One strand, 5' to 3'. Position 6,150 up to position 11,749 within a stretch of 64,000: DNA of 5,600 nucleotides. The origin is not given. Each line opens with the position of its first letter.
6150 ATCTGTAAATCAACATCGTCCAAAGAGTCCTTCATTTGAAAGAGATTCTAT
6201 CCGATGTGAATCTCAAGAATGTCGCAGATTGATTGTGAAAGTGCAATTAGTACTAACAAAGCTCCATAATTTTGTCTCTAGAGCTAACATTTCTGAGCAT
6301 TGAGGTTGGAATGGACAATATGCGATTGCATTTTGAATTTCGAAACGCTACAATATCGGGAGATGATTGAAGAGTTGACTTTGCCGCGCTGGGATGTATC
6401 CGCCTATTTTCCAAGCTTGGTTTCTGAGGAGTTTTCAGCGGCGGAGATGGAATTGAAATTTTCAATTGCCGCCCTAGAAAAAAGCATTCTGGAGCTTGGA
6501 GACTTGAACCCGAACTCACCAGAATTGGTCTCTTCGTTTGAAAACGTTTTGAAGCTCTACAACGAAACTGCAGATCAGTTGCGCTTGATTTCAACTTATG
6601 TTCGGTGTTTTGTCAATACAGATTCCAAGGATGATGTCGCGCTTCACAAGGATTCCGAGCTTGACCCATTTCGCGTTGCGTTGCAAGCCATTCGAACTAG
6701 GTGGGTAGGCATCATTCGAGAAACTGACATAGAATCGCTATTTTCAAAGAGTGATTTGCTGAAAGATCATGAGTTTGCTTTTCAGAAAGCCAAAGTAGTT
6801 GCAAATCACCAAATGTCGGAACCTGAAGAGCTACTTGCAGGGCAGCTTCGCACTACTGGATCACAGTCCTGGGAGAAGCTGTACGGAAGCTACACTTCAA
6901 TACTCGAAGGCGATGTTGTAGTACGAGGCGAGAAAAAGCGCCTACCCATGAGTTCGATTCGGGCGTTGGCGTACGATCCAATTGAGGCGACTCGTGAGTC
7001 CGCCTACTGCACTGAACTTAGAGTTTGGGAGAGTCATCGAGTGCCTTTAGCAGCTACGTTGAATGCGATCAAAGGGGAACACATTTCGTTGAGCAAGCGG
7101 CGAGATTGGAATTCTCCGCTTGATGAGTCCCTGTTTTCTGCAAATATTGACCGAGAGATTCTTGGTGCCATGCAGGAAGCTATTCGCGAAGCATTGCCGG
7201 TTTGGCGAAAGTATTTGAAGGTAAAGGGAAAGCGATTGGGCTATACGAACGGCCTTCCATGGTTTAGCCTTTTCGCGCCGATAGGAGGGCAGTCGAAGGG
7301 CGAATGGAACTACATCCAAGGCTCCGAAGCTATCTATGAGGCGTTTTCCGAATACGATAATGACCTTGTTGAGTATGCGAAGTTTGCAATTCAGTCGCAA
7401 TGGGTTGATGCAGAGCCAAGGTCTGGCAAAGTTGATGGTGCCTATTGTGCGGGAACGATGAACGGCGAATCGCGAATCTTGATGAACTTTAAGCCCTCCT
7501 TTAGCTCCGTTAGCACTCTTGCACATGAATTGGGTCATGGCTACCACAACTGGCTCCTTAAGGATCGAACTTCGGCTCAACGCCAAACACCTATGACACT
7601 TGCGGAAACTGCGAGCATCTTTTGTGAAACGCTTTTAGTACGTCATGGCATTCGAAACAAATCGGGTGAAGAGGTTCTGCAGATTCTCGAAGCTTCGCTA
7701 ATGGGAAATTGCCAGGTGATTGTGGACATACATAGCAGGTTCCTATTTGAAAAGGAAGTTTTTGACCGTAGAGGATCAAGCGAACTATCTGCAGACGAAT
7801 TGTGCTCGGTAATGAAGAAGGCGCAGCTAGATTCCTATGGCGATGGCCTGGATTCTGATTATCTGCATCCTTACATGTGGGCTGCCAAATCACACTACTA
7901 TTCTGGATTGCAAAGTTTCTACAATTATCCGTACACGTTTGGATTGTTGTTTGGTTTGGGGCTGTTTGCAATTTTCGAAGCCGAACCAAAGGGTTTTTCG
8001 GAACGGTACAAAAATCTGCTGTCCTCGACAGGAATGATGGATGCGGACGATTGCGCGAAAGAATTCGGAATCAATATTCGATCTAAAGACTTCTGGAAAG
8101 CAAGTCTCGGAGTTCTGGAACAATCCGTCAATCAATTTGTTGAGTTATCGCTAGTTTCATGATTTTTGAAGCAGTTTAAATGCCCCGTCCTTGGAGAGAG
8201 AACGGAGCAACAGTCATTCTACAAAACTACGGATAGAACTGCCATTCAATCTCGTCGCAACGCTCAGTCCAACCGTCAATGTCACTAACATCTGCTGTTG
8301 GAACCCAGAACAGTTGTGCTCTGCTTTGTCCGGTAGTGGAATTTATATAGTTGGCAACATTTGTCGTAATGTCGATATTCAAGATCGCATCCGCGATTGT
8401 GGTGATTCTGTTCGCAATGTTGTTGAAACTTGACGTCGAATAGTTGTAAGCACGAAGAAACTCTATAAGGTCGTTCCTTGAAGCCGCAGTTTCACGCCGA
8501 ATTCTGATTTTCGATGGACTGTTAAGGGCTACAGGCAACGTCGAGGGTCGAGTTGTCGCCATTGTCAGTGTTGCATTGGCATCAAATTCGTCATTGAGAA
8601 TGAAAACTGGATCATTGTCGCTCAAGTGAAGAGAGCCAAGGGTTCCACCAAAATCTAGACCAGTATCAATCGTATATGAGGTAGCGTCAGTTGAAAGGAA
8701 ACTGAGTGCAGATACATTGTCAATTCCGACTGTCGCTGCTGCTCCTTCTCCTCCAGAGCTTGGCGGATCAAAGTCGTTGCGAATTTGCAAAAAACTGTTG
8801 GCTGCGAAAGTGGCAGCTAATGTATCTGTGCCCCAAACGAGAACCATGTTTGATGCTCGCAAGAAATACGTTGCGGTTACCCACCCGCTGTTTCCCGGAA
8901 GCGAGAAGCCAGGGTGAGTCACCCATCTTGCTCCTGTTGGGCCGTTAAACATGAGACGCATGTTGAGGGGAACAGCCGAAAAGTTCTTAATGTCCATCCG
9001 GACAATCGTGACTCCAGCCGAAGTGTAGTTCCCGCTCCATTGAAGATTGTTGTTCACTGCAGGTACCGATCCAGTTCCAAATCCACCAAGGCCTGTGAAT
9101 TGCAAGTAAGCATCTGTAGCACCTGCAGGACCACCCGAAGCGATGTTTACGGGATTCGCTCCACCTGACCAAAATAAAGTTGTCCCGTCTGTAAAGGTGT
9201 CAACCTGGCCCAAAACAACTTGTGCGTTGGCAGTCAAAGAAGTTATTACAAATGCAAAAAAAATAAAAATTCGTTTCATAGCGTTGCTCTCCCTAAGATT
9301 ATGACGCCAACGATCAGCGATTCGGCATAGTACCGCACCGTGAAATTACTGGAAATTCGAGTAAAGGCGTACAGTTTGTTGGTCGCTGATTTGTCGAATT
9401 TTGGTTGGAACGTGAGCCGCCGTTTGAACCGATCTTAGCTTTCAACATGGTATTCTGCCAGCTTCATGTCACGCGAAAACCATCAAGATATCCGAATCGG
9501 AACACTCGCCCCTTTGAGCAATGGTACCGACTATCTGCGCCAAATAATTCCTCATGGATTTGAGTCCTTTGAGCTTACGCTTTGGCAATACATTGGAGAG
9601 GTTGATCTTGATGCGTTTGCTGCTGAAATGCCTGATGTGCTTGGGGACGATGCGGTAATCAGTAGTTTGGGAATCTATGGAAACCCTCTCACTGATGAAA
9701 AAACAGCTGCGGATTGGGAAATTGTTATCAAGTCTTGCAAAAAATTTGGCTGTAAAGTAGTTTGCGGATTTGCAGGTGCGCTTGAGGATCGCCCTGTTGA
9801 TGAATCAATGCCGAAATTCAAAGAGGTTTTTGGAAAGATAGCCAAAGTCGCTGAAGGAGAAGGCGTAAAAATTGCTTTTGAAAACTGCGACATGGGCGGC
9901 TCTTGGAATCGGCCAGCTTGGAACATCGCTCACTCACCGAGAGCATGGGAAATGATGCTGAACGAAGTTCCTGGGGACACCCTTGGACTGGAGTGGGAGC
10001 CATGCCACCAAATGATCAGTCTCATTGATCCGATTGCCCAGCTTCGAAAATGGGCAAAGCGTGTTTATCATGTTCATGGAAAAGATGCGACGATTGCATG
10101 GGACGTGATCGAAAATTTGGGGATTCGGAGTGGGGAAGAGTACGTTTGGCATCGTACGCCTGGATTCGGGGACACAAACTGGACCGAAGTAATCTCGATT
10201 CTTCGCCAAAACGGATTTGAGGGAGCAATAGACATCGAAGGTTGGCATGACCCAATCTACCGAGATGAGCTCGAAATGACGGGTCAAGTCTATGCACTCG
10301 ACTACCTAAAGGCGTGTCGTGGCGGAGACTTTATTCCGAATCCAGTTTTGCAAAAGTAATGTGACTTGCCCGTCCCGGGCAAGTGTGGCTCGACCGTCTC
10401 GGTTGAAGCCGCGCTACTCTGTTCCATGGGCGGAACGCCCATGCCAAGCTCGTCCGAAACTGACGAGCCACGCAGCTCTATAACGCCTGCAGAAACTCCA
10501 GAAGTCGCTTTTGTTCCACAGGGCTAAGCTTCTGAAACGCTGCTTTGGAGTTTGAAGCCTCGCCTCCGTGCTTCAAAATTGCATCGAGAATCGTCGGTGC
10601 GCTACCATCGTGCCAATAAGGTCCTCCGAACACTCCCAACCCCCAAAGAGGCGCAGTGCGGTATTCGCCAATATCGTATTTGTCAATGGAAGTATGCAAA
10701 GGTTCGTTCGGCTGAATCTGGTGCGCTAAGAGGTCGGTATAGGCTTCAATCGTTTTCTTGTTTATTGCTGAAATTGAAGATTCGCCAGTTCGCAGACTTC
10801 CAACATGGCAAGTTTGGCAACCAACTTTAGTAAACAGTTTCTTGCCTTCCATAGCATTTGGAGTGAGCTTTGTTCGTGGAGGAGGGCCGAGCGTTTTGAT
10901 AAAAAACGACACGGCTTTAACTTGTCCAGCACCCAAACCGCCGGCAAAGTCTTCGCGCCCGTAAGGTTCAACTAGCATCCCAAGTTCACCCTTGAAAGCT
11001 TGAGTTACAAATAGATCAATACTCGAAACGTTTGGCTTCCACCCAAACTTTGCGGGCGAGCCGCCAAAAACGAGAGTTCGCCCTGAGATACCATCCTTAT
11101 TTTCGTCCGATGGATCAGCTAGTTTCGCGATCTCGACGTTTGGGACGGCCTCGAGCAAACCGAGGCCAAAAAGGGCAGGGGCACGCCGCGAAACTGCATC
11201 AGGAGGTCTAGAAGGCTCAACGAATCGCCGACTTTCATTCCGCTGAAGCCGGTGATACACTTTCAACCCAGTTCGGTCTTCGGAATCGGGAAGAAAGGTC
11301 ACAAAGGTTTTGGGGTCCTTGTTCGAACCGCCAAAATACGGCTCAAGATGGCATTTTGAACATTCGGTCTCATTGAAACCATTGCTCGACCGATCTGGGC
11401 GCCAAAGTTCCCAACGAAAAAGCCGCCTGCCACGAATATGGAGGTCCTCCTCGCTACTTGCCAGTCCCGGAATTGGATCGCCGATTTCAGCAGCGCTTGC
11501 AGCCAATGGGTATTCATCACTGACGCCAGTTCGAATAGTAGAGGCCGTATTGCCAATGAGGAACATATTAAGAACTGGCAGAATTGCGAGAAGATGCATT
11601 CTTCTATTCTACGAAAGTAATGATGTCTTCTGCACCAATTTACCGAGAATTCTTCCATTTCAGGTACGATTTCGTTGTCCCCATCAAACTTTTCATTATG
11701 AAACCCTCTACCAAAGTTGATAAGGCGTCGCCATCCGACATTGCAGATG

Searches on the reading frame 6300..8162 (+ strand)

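Call 14: search_protein_families(library=pfam, proteins=[window:6300-8162:+], max_evalue=0.001)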
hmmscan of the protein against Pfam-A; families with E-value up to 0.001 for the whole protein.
window:6300-8162:+ (620 aa): 2 families
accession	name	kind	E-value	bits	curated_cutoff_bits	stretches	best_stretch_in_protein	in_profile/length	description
PF01432.26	Peptidase_M3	-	5.5e-28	99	27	1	363-604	183-456/457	Peptidase family M3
PF08439.15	Peptidase_M3_N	-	1.2e-05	25.8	25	1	140-196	6-62/70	Oligopeptidase F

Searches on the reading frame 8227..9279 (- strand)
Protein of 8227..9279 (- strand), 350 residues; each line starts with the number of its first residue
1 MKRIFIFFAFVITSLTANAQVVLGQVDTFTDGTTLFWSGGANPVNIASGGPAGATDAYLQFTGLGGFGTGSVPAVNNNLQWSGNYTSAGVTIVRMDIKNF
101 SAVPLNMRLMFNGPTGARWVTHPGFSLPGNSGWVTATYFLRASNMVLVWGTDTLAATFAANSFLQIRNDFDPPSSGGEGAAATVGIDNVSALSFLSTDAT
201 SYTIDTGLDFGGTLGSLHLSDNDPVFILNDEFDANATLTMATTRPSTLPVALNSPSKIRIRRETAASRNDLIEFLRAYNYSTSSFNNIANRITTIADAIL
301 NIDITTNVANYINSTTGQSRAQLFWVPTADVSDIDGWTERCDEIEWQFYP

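Call 5: search_protein_families(library=pfam, proteins=[window:8227-9279:-], max_evalue=1)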
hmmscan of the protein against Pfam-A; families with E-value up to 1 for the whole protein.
window:8227-9279:- (350 aa): 0 families

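Call 6: search_protein_families(library=ncbifam, proteins=[window:8227-9279:-], max_evalue=1)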
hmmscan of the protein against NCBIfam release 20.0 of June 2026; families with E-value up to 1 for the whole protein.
window:8227-9279:- (350 aa): 0 families
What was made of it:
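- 8227..9279 (-): Gene B: exported protein of 350 aa, with signal peptide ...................|QV (9223..9279), an unannotated ~175-aa N-part and the C-terminal module. No Pfam or NCBIfam hit (calls 5, 6).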

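Call 36: find_encoding_contigs(protein=window:8227-9279:-, flank=3000, max_places=3)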
Protein window:8227-9279:- (350 aa): no gene with exactly this product is on record in the collection.
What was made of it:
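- Tried and rejected: Looking up the window's own protein B found no exact copy on record (call 36).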

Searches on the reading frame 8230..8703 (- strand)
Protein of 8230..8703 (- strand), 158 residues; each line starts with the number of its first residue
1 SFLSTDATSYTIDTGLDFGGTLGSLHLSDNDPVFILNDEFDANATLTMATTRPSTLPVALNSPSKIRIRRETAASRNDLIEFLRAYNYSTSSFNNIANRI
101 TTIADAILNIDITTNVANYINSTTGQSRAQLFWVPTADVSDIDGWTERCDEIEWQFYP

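Call 39: find_related_loci(query=A3, collection=genome_contigs, flank=10000)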
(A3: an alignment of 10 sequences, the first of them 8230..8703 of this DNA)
Query A3 (158 aa) in genome_contigs; peptide patterns used: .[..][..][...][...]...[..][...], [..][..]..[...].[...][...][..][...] (x = any residue, [..] = any of these).
46 stretches matched a pattern; 4 encode a relative of the query (tblastn E <= 1e-3); 4 distinct loci.
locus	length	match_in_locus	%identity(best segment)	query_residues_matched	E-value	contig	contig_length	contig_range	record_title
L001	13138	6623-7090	86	3-158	1e-81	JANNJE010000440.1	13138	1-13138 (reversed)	MAG: Armatimonadota bacterium isolate SOY_40_concoct_342 SOY_40_k141_231303, whole genome shotgun sequence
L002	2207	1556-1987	44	9-158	4e-37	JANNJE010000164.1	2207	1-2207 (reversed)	MAG: Armatimonadota bacterium isolate SOY_40_concoct_342 SOY_40_k141_2091876, whole genome shotgun sequence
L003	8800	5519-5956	38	6-157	2e-32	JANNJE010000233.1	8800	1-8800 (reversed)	MAG: Armatimonadota bacterium isolate SOY_40_concoct_342 SOY_40_k141_179251, whole genome shotgun sequence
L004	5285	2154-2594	37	1-152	8e-25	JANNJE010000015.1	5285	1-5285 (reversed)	MAG: Armatimonadota bacterium isolate SOY_40_concoct_342 SOY_40_k141_1674047, whole genome shotgun sequence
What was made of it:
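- Tried and rejected: With a narrower alignment it returned only 4 loci, all from one Armatimonadota MAG (call 39).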

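Call 56: find_related_loci(query=A3, collection=metagenome_contigs, flank=10000)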
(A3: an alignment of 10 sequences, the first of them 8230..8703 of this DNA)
Query A3 (158 aa) in metagenome_contigs; peptide patterns used: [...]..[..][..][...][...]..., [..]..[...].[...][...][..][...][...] (x = any residue, [..] = any of these).
267 stretches matched a pattern; 10 encode a relative of the query (tblastn E <= 1e-3); 10 distinct loci.
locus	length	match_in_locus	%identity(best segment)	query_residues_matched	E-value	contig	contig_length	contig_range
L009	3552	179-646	56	3-158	2e-59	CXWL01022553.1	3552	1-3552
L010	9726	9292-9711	40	8-154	3e-35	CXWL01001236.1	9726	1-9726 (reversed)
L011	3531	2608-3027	41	8-154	4e-35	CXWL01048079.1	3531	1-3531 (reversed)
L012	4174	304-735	40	8-158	2e-34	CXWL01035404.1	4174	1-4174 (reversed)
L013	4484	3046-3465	38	8-154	9e-34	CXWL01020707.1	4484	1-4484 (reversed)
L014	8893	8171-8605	36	8-158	1e-29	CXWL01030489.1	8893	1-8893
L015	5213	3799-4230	31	8-157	2e-25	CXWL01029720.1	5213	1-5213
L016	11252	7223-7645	36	8-155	2e-24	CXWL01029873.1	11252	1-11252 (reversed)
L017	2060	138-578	33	3-151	2e-19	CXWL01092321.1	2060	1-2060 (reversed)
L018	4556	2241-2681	29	1-152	2e-13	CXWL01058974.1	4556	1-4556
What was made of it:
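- Tried and rejected: The metagenome scan returned 10 short contigs from one assembly (call 56).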

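Call 62: search_protein_families(library=pfam, proteins=[L003:3593-5959:+, L002:2-1987:+, L014:6140-8605:+, L015:1762-4233:+, L010:8209-9720:+, L016:6467-7651:+], max_evalue=0.01)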
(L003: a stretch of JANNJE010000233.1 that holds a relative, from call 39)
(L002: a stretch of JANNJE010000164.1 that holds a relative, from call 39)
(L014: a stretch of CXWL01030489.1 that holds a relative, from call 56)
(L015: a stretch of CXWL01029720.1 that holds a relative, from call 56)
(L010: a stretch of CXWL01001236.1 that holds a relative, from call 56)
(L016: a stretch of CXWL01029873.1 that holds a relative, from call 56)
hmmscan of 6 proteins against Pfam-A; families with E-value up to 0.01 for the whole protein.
L003:3593-5959:+ (789 aa): 4 families
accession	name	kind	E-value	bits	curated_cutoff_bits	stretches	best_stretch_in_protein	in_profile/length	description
PF13583.11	Reprolysin_4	-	6.2e-25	88.5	22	1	201-392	6-196/203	Metallo-peptidase family M12B Reprolysin-like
PF13574.12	Reprolysin_2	-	2.7e-24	86.6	27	1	219-376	3-177/195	Metallo-peptidase family M12B Reprolysin-like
PF13688.12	Reprolysin_5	-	2.4e-22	80.6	27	1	198-374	3-189/196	Metallo-peptidase family M12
PF13582.12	Reprolysin_3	-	7.5e-20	72.1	22.4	1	225-341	5-123/123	Metallo-peptidase family M12B Reprolysin-like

L002:2-1987:+ (662 aa): 0 families

L014:6140-8605:+ (822 aa): 0 families

L015:1762-4233:+ (824 aa): 4 families
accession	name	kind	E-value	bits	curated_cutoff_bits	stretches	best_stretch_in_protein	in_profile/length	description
PF13583.11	Reprolysin_4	-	5.4e-22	78.9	22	1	236-424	6-193/203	Metallo-peptidase family M12B Reprolysin-like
PF13574.12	Reprolysin_2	-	2.2e-21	77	27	1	253-411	2-177/195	Metallo-peptidase family M12B Reprolysin-like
PF13688.12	Reprolysin_5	-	1.1e-20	75.2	27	1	233-409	3-189/196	Metallo-peptidase family M12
PF13582.12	Reprolysin_3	-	8.6e-20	71.9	22.4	1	260-376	5-123/123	Metallo-peptidase family M12B Reprolysin-like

L010:8209-9720:+ (504 aa): 0 families

L016:6467-7651:+ (395 aa): 0 families

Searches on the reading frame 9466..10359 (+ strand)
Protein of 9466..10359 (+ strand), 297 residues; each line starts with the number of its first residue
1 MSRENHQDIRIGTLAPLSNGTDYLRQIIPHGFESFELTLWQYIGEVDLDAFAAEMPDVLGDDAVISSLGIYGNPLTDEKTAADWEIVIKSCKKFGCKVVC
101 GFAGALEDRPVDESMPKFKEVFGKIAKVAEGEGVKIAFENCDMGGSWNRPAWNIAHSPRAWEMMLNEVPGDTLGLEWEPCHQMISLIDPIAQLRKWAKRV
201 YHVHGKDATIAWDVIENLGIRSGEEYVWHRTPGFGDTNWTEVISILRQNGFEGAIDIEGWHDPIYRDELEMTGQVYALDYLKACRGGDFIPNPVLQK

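Call 14: search_protein_families(library=pfam, proteins=[window:9466-10359:+], max_evalue=0.001)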
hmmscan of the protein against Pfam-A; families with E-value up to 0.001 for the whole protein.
window:9466-10359:+ (297 aa): 1 family
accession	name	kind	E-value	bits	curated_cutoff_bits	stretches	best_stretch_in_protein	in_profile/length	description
PF01261.30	AP_endonuc_2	-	9.3e-26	91.5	31.1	1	64-271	43-245/249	Xylose isomerase-like TIM barrel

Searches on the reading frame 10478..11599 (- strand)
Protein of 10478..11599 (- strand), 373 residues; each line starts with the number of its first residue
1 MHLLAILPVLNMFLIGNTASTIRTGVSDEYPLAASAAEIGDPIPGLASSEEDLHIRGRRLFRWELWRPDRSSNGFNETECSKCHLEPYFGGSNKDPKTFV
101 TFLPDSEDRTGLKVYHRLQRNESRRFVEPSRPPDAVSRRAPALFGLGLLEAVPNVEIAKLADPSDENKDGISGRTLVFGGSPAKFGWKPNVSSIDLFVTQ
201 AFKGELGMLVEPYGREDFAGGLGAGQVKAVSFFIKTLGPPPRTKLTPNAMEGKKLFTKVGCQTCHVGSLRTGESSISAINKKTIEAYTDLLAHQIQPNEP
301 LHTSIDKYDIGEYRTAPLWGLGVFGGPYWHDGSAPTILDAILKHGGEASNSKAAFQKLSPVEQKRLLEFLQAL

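Call 14: search_protein_families(library=pfam, proteins=[window:10478-11599:-], max_evalue=0.001)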
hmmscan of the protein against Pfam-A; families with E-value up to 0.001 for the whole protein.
window:10478-11599:- (373 aa): 2 families
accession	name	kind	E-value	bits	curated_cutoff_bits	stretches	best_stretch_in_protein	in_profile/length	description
PF06537.16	DHOR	-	3.1e-32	112.1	22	2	228-373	341-499/499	Di-haem oxidoreductase, putative peroxidase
PF13442.11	Cytochrome_CBB3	-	0.00064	20.4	27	0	248-276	2-25/68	Cytochrome C oxidase, cbb3-type, subunit III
